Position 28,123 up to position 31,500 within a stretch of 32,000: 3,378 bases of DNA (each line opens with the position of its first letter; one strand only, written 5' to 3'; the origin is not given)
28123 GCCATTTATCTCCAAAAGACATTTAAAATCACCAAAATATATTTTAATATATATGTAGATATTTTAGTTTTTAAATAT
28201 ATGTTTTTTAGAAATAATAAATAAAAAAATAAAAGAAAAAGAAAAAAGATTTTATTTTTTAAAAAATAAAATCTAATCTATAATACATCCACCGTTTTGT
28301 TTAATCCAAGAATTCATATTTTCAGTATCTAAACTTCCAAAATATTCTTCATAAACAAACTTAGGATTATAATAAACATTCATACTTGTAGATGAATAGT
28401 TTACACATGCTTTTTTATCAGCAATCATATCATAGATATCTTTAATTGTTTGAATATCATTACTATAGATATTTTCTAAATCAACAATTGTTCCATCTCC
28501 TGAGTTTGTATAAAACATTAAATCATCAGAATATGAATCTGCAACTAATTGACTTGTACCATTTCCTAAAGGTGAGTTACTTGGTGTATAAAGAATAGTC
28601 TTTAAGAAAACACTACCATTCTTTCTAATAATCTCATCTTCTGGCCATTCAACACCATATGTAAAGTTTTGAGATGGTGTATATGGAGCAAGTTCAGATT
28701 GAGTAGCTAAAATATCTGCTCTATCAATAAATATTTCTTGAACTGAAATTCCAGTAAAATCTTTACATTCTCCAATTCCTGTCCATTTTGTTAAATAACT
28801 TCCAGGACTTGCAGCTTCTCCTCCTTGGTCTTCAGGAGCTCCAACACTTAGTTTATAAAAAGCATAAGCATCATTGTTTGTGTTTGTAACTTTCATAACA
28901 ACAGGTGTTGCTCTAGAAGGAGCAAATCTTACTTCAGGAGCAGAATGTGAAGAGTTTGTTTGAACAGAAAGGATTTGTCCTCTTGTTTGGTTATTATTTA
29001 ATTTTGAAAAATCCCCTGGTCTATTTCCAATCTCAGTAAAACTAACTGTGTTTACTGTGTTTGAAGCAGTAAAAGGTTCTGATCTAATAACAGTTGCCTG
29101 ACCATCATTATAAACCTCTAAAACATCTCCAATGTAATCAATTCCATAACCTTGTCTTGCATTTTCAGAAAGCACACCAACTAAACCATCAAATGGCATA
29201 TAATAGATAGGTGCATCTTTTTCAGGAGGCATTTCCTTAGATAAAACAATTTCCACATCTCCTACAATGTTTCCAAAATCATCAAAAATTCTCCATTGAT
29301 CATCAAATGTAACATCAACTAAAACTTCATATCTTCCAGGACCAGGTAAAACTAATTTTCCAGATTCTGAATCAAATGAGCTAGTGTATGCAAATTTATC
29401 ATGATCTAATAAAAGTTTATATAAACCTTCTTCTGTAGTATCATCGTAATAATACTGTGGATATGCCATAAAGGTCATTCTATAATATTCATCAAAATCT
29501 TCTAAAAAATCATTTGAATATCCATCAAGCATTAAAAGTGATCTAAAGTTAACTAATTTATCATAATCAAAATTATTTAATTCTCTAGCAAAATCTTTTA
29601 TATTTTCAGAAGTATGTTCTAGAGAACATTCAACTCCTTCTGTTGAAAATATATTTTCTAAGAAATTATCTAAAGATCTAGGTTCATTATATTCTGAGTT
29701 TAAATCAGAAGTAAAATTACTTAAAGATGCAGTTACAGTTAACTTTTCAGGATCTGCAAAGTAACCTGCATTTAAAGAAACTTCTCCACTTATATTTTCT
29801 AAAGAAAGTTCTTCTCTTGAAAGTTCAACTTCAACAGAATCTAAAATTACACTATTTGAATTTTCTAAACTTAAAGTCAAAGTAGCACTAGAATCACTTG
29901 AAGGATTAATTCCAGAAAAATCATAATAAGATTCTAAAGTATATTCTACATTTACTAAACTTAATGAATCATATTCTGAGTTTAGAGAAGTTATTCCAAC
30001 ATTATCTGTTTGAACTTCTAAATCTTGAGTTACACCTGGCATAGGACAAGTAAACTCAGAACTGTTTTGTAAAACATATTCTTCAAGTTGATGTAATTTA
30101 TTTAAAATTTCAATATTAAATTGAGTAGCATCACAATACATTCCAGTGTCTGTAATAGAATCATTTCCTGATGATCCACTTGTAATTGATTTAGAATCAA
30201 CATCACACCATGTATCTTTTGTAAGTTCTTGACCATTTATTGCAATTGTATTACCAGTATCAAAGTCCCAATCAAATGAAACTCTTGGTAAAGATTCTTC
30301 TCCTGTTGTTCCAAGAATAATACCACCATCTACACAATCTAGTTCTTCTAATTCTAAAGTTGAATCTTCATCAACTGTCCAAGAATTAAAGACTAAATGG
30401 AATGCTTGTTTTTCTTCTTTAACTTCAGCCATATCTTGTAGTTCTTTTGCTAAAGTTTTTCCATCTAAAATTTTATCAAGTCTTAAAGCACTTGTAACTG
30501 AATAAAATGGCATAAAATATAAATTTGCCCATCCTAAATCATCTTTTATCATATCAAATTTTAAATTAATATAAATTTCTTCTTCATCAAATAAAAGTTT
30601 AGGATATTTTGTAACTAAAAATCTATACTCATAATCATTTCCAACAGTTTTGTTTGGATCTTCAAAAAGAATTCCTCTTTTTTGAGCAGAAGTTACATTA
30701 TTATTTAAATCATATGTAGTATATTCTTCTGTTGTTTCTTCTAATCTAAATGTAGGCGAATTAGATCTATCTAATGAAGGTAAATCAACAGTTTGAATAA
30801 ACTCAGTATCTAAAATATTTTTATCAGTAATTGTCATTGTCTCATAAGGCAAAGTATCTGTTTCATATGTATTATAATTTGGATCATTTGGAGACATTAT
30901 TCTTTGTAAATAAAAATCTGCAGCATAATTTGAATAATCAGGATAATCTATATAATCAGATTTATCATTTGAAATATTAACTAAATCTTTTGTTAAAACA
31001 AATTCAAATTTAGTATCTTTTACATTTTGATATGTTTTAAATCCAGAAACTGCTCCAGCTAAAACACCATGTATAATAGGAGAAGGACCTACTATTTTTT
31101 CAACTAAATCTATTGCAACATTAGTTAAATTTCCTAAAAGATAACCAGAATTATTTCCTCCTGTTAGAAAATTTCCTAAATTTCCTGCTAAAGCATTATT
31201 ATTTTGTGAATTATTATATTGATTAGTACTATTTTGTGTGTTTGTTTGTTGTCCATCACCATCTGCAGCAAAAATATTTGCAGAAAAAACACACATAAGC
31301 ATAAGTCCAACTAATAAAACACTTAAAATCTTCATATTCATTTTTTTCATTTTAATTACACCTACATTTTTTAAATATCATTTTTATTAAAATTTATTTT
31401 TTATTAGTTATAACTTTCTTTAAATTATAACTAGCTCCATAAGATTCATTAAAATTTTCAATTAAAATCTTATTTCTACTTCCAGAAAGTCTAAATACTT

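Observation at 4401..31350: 27-kb co-directional block of giant secreted or anchored proteins: candidate uncharacterised cell-surface or host-contact apparatus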

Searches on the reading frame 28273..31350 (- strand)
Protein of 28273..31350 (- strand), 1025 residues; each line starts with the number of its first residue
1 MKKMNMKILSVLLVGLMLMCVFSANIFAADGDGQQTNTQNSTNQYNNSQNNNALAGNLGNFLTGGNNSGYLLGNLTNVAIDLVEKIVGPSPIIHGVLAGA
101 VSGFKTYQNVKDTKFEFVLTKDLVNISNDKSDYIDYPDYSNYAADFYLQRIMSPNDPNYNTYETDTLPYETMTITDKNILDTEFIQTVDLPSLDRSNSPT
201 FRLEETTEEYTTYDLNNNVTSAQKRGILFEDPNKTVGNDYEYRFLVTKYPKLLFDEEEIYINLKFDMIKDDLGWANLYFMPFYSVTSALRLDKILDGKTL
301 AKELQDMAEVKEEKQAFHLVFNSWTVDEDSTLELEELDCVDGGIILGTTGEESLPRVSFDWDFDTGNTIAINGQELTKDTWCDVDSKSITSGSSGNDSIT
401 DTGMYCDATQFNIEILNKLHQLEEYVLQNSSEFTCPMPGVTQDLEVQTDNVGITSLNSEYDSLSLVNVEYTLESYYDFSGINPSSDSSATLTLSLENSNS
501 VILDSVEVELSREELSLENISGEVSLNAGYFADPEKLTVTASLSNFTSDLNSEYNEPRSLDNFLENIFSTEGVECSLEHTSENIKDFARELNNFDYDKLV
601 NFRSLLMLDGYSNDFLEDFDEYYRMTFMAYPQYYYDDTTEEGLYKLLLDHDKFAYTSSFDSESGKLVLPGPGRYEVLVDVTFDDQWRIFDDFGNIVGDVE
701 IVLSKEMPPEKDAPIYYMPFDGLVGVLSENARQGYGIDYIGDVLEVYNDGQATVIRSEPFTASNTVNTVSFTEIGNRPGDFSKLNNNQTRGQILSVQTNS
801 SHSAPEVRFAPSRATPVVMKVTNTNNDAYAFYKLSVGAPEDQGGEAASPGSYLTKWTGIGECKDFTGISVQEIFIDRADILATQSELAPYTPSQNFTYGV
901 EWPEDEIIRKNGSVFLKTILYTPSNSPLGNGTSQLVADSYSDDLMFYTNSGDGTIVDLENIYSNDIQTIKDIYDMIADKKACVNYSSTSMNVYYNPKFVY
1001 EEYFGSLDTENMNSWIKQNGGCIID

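Call 5: search_protein_families(library=pfam, proteins=[window:28273-31350:-], max_evalue=0.1)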
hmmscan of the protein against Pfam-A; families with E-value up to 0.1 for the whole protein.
window:28273-31350:- (1025 aa): 0 families

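Call 11: search_protein_families(library=ncbifam, proteins=[window:28273-31350:-], max_evalue=0.1)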
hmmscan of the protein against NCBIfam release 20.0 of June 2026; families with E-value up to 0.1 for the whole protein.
window:28273-31350:- (1025 aa): 0 families

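Call 54: search_protein_representatives(protein=window:28273-31350:-)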
Query: 1025 residues. Proteins with E-value up to 0.001 (for the whole library): 392; up to 1e-10: 324; up to 1e-30: 170. The best 150 are listed.
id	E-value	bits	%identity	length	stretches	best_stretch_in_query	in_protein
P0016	0.0e+00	2150.5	94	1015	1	1-1025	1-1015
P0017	4.7e-261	885.2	47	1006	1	11-1023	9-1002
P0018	3.7e-232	789.5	45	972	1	65-1024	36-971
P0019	3.2e-228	776.5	44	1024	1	71-1021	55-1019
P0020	1.5e-170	585.6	40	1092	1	5-1023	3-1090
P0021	2.0e-169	581.9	40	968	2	170-1003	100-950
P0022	1.3e-167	575.9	41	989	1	79-1013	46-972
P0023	6.2e-167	573.6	40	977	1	78-1010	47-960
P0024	7.8e-165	566.7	40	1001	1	83-1002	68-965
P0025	1.6e-151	522.6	40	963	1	87-1003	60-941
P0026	1.9e-129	449.6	54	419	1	607-1024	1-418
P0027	4.6e-92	325.8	61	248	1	784-1025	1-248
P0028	3.2e-64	233.6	33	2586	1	283-1002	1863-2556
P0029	2.5e-62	227.4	36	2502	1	314-1006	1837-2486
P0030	7.8e-62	225.8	35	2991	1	314-1003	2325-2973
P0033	1.8e-57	211.3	34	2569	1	306-1001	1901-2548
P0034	1.4e-55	205.0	31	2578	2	303-1002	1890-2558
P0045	4.9e-51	190.0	28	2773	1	309-1000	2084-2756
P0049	4.6e-50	186.8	38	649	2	595-1002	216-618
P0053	1.5e-49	185.1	33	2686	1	280-1002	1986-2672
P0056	5.0e-49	183.4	32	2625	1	313-1002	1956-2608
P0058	5.8e-49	183.1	33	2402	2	580-1002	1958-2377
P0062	3.8e-48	180.4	31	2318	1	309-1002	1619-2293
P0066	1.9e-46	174.8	33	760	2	589-1002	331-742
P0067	2.9e-46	174.2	31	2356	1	308-1002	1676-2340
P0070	7.8e-46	172.8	30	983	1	309-1002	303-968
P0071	8.4e-46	172.7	31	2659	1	316-1002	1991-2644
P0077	7.0e-45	169.6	32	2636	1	255-1002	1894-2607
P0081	1.4e-44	168.6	31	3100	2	595-1003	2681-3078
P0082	1.5e-44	168.5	34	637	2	596-1002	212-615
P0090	7.0e-44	166.3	31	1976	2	578-1002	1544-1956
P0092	8.3e-44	166.1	32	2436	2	552-1002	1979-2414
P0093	8.6e-44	166.0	31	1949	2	596-1002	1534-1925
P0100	2.8e-43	164.3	32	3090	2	585-1002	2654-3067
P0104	5.9e-43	163.3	32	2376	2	595-1002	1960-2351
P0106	8.7e-43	162.7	34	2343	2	596-1002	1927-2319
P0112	8.4e-42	159.4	30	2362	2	596-1002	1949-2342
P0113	1.0e-41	159.1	29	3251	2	396-1008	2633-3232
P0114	1.3e-41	158.9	29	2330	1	315-1002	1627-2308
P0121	1.4e-40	155.4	32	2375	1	308-1002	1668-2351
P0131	1.9e-39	151.7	30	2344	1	319-1002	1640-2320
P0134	4.3e-39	150.5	32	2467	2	586-1002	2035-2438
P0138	1.2e-38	149.0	31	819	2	599-1002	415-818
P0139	1.6e-38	148.6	34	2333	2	581-1002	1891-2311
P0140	2.1e-38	148.2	32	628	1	598-1002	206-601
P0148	2.9e-37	144.4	32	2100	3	592-1002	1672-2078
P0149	2.9e-37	144.4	32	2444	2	598-1002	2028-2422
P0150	4.4e-37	143.8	28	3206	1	402-1010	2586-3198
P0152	8.1e-37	143.0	33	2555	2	598-1002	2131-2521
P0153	9.0e-37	142.8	31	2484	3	599-1002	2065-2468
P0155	1.6e-36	142.0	31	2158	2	599-1002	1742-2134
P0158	2.9e-36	141.1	27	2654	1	309-1023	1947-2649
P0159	3.8e-36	140.7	30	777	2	589-1002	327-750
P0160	3.9e-36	140.7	31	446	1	578-1002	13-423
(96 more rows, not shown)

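Call 57: search_protein_families(library=pfam, alignment_id=A5, max_evalue=0.001)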
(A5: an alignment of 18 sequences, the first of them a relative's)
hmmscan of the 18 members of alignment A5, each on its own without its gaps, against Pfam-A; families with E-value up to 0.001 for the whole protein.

A. member 1, P0028 (2586 aa): 2 families
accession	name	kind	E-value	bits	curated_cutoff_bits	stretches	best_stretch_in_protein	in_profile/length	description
PF13620.12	CarboxypepD_reg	-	6.3e-18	65.3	32.3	1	528-611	2-82/82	Carboxypeptidase regulatory-like domain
PF17802.7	SpaA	-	0.00019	22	23.1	0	440-490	5-55/91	Prealbumin-like fold domain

B. families by the number of members that match (of 18 scanned): 15 families
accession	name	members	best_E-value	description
PF13620.12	CarboxypepD_reg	17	5.7e-33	Carboxypeptidase regulatory-like domain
PF11974.14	bMG3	13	8e-15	Bacterial alpha-2-macroglobulin MG3 domain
PF02369.22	Big_1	10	1.9e-12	Bacterial Ig-like domain (group 1)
PF17802.7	SpaA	10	5.2e-10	Prealbumin-like fold domain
PF17210.9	SdrD_B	8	9.2e-12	SdrD B-like domain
PF24025.1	Ig_DR_A0283-like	8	2e-06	DR_A0283-like, Ig-like domain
PF17789.7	MG4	5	4.5e-07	Macroglobulin domain MG4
PF13715.12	CarbopepD_reg_2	4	1.6e-06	CarboxypepD_reg-like domain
PF10670.15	DUF4198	3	3.9e-06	Domain of unknown function (DUF4198)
PF24107.1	DUF7382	2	0.00023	Domain of unknown function (DUF7382)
PF10577.15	FAM171A1-2-B_N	1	1.2e-07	FAM171A1/A2/B, N-terminal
PF00041.27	fn3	1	4.6e-06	Fibronectin type III domain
PF20598.4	DUF6795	1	0.00014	Domain of unknown function (DUF6795)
PF07495.19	Y_Y_Y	1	0.00014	Y_Y_Y domain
PF14686.12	fn3_3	1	0.00045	Polysaccharide lyase family 4, domain II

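Call 70: search_solved_structures(query=A6, max_evalue=10, show_alignments=2)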
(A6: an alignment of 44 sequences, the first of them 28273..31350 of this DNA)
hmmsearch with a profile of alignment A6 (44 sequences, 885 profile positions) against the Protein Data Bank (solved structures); distinct sequences matched with E-value up to 10: 1.
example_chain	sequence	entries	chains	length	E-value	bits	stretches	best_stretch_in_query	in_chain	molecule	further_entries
5ijn_H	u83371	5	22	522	1.4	10.2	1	53-225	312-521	Nuclear pore glycoprotein p62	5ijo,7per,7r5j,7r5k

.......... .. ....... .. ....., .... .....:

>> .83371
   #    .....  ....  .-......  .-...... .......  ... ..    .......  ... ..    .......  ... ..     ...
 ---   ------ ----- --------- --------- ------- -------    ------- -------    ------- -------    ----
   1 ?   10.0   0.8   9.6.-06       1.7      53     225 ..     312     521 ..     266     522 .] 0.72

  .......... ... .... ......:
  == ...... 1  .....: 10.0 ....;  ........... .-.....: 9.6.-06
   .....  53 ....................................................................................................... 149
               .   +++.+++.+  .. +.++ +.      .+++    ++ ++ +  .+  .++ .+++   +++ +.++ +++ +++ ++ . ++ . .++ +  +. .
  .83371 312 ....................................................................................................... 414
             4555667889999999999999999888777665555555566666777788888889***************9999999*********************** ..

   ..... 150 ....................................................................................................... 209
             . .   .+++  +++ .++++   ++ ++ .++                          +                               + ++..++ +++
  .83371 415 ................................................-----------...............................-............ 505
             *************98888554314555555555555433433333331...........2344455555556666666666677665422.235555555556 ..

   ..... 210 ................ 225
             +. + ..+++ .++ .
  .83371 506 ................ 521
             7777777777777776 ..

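Call 89: list_cluster_members(proteins=[P0028, P0029, P0030, P0033, P0045, P0053, P0081, P0113, P0150, P0158])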
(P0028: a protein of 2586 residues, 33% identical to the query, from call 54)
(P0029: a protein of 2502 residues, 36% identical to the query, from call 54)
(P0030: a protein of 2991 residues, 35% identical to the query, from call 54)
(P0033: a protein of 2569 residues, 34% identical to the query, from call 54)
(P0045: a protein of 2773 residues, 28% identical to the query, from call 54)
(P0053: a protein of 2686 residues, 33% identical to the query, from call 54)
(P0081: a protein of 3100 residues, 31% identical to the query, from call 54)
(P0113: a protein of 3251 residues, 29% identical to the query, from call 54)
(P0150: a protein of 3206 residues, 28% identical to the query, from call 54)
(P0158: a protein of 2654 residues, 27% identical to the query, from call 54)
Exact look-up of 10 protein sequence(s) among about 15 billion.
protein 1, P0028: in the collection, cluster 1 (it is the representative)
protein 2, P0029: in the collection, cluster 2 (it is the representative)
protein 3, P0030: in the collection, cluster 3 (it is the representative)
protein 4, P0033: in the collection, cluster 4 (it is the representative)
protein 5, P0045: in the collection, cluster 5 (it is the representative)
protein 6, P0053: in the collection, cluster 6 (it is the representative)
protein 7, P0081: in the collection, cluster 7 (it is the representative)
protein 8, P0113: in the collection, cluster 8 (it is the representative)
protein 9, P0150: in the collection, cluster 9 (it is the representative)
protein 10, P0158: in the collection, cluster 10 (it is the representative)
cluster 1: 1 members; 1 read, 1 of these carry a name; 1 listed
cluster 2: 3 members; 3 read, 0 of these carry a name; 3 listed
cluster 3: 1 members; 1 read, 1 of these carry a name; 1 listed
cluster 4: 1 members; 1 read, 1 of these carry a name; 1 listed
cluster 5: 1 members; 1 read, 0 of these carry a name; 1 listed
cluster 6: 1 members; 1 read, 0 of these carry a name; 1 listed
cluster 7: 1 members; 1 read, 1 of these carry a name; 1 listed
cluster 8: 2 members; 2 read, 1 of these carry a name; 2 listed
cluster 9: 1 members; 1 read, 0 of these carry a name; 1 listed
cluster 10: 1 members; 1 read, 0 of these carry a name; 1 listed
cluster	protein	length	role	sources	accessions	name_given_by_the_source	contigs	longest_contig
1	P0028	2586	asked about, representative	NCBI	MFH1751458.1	MAG: carboxypeptidase-like regulatory domain-containing protein [archaeon]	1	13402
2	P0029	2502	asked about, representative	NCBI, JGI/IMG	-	-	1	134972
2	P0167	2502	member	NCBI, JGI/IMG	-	-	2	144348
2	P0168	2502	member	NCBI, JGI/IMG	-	-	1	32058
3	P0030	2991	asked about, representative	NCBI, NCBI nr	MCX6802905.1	MAG: hypothetical protein NT067_07430 [Candidatus Diapherotrites archaeon] | hypothetical protein [Candidatus Diapherotrites archaeon]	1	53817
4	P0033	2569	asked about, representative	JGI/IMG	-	hypothetical protein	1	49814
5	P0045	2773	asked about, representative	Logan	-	-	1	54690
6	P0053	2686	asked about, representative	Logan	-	-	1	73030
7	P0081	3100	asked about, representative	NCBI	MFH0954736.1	MAG: carboxypeptidase-like regulatory domain-containing protein [Candidatus Micrarchaeota ...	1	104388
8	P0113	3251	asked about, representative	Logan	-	-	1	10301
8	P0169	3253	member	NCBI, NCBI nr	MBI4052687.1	MAG: carboxypeptidase regulatory-like domain-containing protein [Candidatus ... | carboxypeptidase regulatory-like domain-containing protein [Candidatus Diapherotrites ...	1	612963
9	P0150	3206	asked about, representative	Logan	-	-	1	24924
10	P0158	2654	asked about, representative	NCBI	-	-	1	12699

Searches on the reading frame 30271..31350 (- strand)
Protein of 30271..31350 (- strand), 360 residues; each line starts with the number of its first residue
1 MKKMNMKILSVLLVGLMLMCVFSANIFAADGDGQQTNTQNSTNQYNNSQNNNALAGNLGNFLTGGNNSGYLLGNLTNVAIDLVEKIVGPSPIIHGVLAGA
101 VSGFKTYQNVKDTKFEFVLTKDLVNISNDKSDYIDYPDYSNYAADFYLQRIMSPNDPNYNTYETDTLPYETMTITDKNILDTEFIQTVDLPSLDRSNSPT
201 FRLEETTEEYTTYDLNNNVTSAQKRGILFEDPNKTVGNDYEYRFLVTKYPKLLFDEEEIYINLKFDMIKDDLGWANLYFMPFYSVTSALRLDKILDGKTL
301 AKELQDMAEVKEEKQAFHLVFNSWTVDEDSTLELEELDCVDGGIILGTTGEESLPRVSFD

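Call 86: search_protein_families(library=pfam, alignment_id=A7, max_evalue=0.01)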
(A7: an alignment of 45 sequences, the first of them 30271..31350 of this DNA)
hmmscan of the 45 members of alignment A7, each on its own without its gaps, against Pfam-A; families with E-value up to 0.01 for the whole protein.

A. member 1, window:30271-31350:- (360 aa): 0 families

B. families by the number of members that match (of 45 scanned): 8 families
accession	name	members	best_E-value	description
PF13620.12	CarboxypepD_reg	6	1.7e-11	Carboxypeptidase regulatory-like domain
PF17802.7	SpaA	3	9.1e-08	Prealbumin-like fold domain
PF17210.9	SdrD_B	3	1.6e-06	SdrD B-like domain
PF22073.2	Cep192_D4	2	1.5e-05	Cep192 domain 4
PF07495.19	Y_Y_Y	2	0.0003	Y_Y_Y domain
PF23193.1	NOMO_3rd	1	0.00026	NOMO third transthyretin-like domain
PF08308.17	PEGA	1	0.0025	PEGA domain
PF13715.12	CarbopepD_reg_2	1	0.0068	CarboxypepD_reg-like domain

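Call 96: search_protein_families(library=ncbifam, alignment_id=A7, max_evalue=0.01)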
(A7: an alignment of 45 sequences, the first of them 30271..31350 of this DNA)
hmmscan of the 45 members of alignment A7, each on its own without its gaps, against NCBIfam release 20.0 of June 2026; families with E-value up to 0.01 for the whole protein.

A. member 1, window:30271-31350:- (360 aa): 0 families

B. families by the number of members that match (of 45 scanned): 3 families
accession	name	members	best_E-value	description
NF041917.1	HP0729_fam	2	0.0049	HP0729 family protein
NF009605.0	PRK13059.1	2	0.0081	putative lipid kinase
TIGR04451.1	lanti_SCO0268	1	0.0074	SCO0268 family class II lanthipeptide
